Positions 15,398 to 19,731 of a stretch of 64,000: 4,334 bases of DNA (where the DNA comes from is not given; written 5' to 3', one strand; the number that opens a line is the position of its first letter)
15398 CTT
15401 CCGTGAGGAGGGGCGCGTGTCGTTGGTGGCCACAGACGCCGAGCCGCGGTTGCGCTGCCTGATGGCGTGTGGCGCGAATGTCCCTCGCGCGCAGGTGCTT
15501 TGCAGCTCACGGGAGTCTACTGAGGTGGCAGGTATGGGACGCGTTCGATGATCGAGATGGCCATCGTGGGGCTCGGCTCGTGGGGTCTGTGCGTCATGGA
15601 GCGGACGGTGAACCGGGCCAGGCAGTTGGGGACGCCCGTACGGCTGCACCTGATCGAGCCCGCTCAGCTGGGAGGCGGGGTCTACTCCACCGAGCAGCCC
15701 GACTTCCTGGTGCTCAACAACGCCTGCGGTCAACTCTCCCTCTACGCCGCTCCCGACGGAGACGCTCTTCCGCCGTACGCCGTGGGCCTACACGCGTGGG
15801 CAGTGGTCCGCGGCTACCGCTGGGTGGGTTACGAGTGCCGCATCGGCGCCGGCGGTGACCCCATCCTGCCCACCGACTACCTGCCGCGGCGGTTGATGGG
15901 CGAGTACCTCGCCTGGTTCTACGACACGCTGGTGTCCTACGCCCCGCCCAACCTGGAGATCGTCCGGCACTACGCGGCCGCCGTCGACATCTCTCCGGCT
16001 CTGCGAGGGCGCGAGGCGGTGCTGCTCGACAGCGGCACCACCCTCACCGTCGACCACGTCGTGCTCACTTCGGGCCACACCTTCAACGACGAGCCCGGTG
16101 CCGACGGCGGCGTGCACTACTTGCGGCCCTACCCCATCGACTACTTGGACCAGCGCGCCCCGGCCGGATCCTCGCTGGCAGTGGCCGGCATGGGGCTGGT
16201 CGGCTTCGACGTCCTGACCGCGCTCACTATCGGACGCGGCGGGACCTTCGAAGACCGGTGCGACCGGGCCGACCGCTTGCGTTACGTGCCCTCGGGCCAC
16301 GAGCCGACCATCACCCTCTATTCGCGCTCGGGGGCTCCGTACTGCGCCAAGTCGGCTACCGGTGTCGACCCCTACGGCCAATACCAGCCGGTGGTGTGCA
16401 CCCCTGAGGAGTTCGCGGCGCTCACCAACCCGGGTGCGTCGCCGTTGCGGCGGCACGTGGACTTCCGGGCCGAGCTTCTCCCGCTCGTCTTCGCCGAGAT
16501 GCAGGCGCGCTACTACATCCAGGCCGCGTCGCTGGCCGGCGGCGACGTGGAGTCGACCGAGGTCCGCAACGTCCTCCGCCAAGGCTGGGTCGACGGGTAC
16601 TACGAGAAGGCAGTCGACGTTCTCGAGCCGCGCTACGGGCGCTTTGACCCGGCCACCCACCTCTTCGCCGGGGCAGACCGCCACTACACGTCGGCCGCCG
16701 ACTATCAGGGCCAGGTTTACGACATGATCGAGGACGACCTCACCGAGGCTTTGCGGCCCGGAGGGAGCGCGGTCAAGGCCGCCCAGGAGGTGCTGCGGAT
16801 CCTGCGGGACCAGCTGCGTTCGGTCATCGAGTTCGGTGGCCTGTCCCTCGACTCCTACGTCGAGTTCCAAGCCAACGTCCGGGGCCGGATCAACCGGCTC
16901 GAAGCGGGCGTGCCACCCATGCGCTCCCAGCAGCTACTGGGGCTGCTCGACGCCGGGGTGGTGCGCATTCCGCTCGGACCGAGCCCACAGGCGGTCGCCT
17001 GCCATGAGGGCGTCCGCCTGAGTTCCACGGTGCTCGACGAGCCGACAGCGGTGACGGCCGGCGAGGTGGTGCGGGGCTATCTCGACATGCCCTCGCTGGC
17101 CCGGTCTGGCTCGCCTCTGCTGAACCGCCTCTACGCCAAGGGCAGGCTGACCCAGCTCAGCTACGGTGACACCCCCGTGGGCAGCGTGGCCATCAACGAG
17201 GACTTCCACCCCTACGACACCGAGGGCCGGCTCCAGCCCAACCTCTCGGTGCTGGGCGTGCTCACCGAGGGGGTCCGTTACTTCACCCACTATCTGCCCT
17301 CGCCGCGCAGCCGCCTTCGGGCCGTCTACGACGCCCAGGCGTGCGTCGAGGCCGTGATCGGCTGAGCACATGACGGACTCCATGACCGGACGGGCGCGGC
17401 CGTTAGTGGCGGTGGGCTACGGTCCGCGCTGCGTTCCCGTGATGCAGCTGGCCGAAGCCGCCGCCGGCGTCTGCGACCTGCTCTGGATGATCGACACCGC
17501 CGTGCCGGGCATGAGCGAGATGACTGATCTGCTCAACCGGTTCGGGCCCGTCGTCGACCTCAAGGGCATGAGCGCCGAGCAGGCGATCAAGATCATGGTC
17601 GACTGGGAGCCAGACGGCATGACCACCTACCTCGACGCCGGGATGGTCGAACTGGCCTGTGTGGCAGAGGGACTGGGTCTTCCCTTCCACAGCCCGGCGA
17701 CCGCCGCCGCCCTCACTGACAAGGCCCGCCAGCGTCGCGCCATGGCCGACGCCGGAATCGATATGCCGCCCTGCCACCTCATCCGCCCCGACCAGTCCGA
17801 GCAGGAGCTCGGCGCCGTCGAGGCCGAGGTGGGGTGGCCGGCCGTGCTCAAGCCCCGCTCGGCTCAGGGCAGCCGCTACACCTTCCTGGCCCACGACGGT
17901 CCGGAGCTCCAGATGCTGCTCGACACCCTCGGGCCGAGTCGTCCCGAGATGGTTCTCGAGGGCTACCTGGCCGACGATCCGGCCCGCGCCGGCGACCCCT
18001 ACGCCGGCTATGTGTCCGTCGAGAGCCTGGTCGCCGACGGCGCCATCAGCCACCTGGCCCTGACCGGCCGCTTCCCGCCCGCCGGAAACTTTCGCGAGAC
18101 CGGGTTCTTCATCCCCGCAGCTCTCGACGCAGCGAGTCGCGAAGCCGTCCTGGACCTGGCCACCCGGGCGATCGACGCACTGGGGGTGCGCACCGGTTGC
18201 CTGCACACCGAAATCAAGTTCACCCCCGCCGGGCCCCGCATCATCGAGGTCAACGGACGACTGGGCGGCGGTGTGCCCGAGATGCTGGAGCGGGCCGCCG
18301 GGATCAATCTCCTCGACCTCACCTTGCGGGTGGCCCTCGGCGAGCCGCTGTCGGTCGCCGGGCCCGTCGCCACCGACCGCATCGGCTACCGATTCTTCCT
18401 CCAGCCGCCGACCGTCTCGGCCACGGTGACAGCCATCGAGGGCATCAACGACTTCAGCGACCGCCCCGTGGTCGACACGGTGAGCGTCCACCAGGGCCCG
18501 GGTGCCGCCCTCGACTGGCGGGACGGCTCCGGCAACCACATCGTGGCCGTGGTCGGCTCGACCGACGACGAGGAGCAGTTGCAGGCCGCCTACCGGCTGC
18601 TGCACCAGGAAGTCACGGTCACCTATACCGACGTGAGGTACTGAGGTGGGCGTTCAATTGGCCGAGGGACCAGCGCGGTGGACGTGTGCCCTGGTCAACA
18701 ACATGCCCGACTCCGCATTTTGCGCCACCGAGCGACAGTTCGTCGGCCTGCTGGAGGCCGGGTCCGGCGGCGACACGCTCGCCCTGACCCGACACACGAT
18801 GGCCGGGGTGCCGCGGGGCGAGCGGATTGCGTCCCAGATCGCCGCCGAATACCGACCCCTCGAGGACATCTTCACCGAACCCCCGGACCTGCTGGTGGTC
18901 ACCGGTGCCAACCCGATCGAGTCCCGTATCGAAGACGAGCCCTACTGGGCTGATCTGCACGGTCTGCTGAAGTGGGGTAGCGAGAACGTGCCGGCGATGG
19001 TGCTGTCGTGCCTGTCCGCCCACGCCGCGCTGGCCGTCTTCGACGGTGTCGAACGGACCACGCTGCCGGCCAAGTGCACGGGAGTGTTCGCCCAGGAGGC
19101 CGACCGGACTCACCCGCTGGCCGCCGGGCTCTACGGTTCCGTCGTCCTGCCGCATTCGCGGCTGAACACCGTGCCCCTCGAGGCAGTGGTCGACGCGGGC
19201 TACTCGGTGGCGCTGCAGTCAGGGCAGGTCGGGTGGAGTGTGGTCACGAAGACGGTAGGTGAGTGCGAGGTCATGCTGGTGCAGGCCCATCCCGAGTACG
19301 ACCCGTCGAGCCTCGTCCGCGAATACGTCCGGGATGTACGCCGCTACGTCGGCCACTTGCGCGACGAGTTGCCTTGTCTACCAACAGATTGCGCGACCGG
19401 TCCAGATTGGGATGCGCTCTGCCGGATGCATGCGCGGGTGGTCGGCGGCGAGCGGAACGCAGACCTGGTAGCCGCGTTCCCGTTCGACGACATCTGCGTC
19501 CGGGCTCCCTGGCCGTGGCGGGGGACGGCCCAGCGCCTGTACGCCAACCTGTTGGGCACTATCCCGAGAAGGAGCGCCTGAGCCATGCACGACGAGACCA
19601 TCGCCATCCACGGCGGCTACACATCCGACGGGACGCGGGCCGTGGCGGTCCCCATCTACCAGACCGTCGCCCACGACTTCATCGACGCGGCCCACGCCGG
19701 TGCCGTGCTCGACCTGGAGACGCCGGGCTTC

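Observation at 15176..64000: Large accessory glyco-lipopeptide cluster directly after tRNA-Arg(ACG): candidate undescribed pathway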

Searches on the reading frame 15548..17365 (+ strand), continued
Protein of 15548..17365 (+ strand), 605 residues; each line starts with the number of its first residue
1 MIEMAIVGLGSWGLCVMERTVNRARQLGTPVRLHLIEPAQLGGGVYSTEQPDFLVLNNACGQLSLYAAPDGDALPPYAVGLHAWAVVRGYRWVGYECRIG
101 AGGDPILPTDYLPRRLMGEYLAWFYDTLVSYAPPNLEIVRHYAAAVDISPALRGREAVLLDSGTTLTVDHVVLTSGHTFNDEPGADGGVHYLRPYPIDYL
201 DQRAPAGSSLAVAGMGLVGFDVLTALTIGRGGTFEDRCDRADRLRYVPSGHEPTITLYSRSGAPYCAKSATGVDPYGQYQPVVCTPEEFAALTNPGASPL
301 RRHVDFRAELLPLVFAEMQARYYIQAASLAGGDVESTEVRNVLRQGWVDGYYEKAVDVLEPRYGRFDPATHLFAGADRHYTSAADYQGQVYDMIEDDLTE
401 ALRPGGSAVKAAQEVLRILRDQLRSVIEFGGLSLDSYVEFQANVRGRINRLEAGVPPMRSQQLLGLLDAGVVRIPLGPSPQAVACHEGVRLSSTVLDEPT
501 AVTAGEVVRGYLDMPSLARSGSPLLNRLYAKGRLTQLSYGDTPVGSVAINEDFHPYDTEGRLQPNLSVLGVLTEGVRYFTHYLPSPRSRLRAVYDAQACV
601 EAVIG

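Call 53: find_encoding_contigs(protein=P0251, flank=10000, max_places=3)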
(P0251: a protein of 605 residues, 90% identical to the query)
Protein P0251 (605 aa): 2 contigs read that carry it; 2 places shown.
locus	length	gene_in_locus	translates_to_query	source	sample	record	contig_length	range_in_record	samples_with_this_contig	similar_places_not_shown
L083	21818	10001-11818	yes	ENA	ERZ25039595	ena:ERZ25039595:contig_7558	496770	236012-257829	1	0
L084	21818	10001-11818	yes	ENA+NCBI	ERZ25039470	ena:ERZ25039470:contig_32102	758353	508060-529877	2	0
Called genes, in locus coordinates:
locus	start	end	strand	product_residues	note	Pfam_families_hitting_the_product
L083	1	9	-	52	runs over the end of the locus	PF19626:DUF6131 (weak)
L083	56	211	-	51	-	-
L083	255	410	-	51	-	PF19626:DUF6131 (faint)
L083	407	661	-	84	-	-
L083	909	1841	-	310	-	PF04072:LCM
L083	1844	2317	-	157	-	PF04237:YjbR (weak)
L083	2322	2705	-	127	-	PF12680:SnoaL_2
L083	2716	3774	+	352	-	PF01636:APH, PF02958:EcKL (weak)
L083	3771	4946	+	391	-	PF02771:Acyl-CoA_dh_N, PF02770:Acyl-CoA_dh_M, PF00441:Acyl-CoA_dh_1, PF08028:Acyl-CoA_dh_2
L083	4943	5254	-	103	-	PF01740:STAS, PF13466:STAS_2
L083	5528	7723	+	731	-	PF08673:RsbU_N, PF00989:PAS (weak), PF13188:PAS_8 (weak), PF13426:PAS_9, PF07228:SpoIIE, PF13581:HATPase_c_2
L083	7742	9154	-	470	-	PF13810:DUF4185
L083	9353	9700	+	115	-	-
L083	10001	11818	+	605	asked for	PF13454:NAD_binding_9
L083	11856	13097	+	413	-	PF02786:CPSase_L_D2 (faint), PF13535:ATP-grasp_4 (weak)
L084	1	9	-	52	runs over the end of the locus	PF19626:DUF6131 (weak)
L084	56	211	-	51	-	-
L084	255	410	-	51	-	PF19626:DUF6131 (faint)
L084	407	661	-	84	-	-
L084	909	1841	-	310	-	PF04072:LCM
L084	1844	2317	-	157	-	PF04237:YjbR (weak)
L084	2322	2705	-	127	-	PF12680:SnoaL_2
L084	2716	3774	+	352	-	PF01636:APH, PF02958:EcKL (weak)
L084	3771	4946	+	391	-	PF02771:Acyl-CoA_dh_N, PF02770:Acyl-CoA_dh_M, PF00441:Acyl-CoA_dh_1, PF08028:Acyl-CoA_dh_2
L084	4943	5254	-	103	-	PF01740:STAS, PF13466:STAS_2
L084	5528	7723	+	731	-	PF08673:RsbU_N, PF00989:PAS (weak), PF13188:PAS_8 (weak), PF13426:PAS_9, PF07228:SpoIIE, PF13581:HATPase_c_2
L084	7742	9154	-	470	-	PF13810:DUF4185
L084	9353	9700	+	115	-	-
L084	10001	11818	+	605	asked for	PF13454:NAD_binding_9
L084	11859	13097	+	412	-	PF02786:CPSase_L_D2 (faint), PF13535:ATP-grasp_4 (weak)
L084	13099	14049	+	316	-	PF04204:HTS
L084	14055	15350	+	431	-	PF01053:Cys_Met_Meta_PP, PF00155:Aminotran_1_2 (weak), PF01041:DegT_DnrJ_EryC1 (weak), PF00266:Aminotran_5 (weak)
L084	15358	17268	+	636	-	-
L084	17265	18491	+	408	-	PF00067:p450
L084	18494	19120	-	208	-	-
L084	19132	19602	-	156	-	PF01648:ACPS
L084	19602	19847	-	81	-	PF00550:PP-binding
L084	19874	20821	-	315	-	-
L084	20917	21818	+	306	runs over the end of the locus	PF00296:Bac_luciferase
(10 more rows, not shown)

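Call 54: find_encoding_contigs(protein=P0247, flank=10000, max_places=3)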
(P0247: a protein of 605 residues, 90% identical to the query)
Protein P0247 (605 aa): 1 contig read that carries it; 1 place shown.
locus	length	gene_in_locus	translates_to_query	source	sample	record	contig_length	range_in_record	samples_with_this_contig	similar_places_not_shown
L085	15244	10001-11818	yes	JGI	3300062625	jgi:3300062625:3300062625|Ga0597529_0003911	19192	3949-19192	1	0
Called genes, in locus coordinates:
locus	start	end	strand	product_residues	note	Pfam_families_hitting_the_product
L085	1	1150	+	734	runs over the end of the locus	PF08673:RsbU_N, PF00989:PAS, PF08448:PAS_4 (weak), PF13188:PAS_8 (weak), PF13426:PAS_9, PF07228:SpoIIE, PF13581:HATPase_c_2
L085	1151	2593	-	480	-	PF13810:DUF4185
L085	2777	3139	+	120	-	-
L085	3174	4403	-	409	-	PF00067:p450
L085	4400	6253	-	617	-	-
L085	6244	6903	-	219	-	-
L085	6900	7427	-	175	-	PF01648:ACPS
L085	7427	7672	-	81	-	PF00550:PP-binding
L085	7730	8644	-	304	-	PF05721:PhyH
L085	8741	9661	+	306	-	PF00296:Bac_luciferase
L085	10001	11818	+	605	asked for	PF13454:NAD_binding_9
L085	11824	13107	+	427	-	PF02786:CPSase_L_D2 (faint), PF18603:LAL_C2 (faint), PF13535:ATP-grasp_4 (faint)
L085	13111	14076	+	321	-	PF04204:HTS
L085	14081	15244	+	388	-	?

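Call 72: search_protein_families(library=pfam, proteins=[L084:9353-9700:+], max_evalue=0.001)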
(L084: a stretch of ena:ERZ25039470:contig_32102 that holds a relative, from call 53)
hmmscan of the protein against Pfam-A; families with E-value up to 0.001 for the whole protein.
L084:9353-9700:+ (115 aa): 0 families

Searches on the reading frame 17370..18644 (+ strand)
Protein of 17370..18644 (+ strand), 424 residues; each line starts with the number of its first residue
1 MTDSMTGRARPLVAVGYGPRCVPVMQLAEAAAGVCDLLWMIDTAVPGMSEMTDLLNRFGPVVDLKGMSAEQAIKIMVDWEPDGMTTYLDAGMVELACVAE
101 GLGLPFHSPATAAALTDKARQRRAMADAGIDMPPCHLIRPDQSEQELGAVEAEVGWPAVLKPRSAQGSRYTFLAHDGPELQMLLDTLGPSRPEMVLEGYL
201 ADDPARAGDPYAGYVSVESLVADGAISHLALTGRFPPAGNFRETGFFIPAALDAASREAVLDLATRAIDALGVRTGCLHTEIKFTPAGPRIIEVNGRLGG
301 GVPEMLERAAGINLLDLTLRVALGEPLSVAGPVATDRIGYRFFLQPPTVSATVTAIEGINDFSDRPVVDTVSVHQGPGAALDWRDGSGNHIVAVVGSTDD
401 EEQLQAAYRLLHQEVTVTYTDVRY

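Call 5: search_protein_families(library=pfam, proteins=[window:17370-18644:+], max_evalue=0.001)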
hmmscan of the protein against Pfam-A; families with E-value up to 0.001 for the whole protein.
window:17370-18644:+ (424 aa): 4 families
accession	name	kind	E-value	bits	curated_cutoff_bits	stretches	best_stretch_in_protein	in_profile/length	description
PF02786.22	CPSase_L_D2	-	2e-08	34.5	19.8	1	251-328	132-209/211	Carbamoyl-phosphate synthase L chain, ATP binding domain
PF13535.11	ATP-grasp_4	-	1.2e-05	25.4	27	1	232-301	85-155/160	ATP-grasp domain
PF15632.11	ATPgrasp_Ter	-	0.00012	22.3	29.1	1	257-326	46-112/131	ATP-grasp in the biosynthetic pathway with Ter operon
PF18603.7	LAL_C2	-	0.00014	22.5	29.4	0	350-419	8-77/78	L-amino acid ligase C-terminal domain 2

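Call 11: search_protein_families(library=ncbifam, proteins=[window:17370-18644:+], max_evalue=0.001)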
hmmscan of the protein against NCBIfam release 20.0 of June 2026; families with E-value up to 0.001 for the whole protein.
window:17370-18644:+ (424 aa): 11 families
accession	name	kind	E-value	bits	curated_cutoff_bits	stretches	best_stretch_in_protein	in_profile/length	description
NF002563.0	PRK02186.1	subfamily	2.4e-33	115.4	625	1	96-421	86-398/890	argininosuccinate lyase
NF005543.0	PRK07206.1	subfamily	1.2e-12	47.2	302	1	254-324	244-315/416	hypothetical protein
NF053745.1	AAntcapLigBacD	equivalog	4.1e-11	41.9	850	1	70-300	89-330/471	alanine--anticapsin ligase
NF009402.0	PRK12767.1-1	equivalog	1.9e-07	30.2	218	1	101-322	99-298/329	carbamoyl phosphate synthase-like protein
NF009471.0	PRK12833.1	equivalog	1.7e-06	26.9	686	0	250-382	247-372/467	acetyl-CoA carboxylase biotin carboxylase subunit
NF041595.1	dap_A_syn_DdaF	equivalog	8.9e-06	24.7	840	1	263-309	257-304/424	dapdiamide A synthase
NF002378.0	PRK01372.1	subfamily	1.3e-05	24.1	243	0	100-168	81-146/305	D-alanine--D-alanine ligase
NF005525.0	PRK07178.1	equivalog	1.7e-05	23.7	768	0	94-180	89-176/471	acetyl-CoA carboxylase biotin carboxylase subunit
NF009405.0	PRK12767.1-4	equivalog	0.00018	20.6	390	0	259-325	228-291/320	carbamoyl phosphate synthase-like protein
TIGR03909.1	pyrrolys_PylC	equivalog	0.00018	20.4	248.3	0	154-320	123-275/374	3-methylornithine--L-lysine ligase PylC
TIGR01205.1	D_ala_D_alaTIGR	subfamily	0.00019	20.5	245.65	0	102-168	89-158/318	D-alanine--D-alanine ligase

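Call 23: search_solved_structures(query=window:17370-18644:+, max_evalue=0.01)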
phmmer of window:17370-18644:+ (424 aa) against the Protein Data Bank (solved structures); distinct sequences matched with E-value up to 0.01: 17.
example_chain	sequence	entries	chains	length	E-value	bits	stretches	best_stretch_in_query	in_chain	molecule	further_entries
3vot_A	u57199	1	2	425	1.2e-16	64.1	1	74-420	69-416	L-amino acid ligase, BL00235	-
3wo1_A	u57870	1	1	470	1.5e-13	54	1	69-321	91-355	Alanine-anticapsin ligase BacD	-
3wnz_A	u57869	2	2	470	2.3e-13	53.3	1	69-321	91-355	Alanine-anticapsin ligase BacD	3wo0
3vmm_A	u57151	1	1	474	2.5e-13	53.2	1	69-321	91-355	Alanine-anticapsin ligase BacD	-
30vh_A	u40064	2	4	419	1.7e-12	50.4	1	76-320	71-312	L-amino acid ligase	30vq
4wd3_A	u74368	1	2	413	5.9e-09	38.8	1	110-413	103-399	L-amino acid ligase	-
5nrh_A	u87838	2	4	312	0.00015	24.3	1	113-321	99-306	D-alanine--D-alanine ligase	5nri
4egq_A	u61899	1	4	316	0.00015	24.3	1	113-321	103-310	D-alanine--D-alanine ligase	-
4fu0_A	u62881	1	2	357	0.00058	22.3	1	109-295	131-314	D-alanine--D-alanine ligase 7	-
1ulz_A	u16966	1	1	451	0.00095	21.6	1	93-329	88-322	pyruvate carboxylase n-terminal domain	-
8evy_B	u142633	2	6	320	0.001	21.5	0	243-321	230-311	D-alanine--D-alanine ligase B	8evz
4dim_A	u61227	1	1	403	0.0017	20.8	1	77-325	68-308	Phosphoribosylglycinamide synthetase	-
9eb7_A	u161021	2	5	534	0.0025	20.3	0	91-328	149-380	Biotin carboxylase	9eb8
4egj_A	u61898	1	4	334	0.0033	19.9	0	113-321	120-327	D-alanine--D-alanine ligase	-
8evv_A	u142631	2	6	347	0.0062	19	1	111-221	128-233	D-alanine--D-alanine ligase A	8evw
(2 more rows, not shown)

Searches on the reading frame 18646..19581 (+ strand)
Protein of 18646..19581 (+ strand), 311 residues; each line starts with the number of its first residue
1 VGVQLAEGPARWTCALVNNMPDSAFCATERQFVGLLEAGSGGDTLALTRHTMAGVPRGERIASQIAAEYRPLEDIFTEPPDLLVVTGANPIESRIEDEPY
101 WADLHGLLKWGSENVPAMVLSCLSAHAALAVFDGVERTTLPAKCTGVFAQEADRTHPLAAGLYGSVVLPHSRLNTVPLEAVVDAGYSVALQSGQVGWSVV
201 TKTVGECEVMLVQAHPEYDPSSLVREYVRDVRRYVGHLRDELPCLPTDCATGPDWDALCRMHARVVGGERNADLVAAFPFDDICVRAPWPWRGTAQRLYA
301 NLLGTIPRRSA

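Call 5: search_protein_families(library=pfam, proteins=[window:18646-19581:+], max_evalue=0.001)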
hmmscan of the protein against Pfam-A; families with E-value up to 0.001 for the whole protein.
window:18646-19581:+ (311 aa): 1 family
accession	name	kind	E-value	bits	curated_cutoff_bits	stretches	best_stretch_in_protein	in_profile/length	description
PF04204.22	HTS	-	3.8e-44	151.3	27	1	14-303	37-288/298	Homoserine O-succinyltransferase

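Call 11: search_protein_families(library=ncbifam, proteins=[window:18646-19581:+], max_evalue=0.001)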
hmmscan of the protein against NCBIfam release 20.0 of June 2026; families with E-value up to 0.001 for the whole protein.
window:18646-19581:+ (311 aa): 3 families
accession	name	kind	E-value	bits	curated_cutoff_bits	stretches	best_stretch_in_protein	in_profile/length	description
NF003776.0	PRK05368.1-3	equivalog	1.7e-76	257.2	358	1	12-308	36-330/353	homoserine O-succinyltransferase MetA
TIGR01001.2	MetA_succinyl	equivalog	1.3e-27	97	495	1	15-233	39-253/304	homoserine O-succinyltransferase MetA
NF047918.2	MetA_acetyl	exception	3e-27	95.7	460.5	1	15-233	39-254/302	homoserine O-acetyltransferase MetA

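Call 63: search_solved_structures(query=window:18646-19581:+, max_evalue=0.00001)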
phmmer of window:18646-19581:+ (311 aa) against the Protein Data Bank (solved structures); distinct sequences matched with E-value up to 0.00001: 5.
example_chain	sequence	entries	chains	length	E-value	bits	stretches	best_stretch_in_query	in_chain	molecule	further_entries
6mtg_A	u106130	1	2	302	1.1e-15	60.9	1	27-232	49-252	Homoserine O-succinyltransferase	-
7cbe_A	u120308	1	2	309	1.1e-15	60.9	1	27-232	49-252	Homoserine O-succinyltransferase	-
2h2w_A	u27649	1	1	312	5.1e-15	58.7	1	68-234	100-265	Homoserine O-succinyltransferase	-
2ghr_A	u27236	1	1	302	8.4e-12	48.1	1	60-231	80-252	Homoserine O-succinyltransferase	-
2vdj_A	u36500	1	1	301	1.3e-10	44.3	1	60-231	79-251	HOMOSERINE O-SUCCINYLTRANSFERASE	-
